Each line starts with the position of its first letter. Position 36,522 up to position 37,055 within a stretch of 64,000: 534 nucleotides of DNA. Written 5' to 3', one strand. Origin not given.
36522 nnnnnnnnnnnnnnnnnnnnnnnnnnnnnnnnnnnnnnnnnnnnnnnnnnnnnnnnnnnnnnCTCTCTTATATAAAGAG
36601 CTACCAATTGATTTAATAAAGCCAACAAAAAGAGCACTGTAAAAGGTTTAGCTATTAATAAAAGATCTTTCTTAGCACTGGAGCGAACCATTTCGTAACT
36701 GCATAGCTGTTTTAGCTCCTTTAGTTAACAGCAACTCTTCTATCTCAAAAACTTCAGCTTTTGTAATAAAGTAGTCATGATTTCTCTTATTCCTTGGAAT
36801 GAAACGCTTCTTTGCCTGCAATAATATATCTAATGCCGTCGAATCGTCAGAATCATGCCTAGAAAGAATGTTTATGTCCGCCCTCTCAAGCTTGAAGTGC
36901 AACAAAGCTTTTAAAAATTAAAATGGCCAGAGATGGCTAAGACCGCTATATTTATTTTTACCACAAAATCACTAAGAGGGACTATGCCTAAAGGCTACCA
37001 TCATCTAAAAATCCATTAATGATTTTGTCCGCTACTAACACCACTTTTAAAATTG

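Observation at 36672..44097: Mosaic eukaryote-like effector island between a core GT9 gene and the str-operon terminator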

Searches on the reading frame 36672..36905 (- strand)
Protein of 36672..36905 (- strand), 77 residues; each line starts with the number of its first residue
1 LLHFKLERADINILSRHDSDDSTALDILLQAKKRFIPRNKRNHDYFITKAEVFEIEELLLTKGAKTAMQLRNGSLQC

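Call 3: search_protein_families(library=pfam, proteins=[window:36672-36905:-], max_evalue=0.1)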
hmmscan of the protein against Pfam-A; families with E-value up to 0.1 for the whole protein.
window:36672-36905:- (77 aa): 0 families

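Call 38: search_protein_families(library=ncbifam, proteins=[window:36672-36905:-], max_evalue=1)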
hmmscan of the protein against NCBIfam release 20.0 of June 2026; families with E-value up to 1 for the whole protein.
window:36672-36905:- (77 aa): 0 families
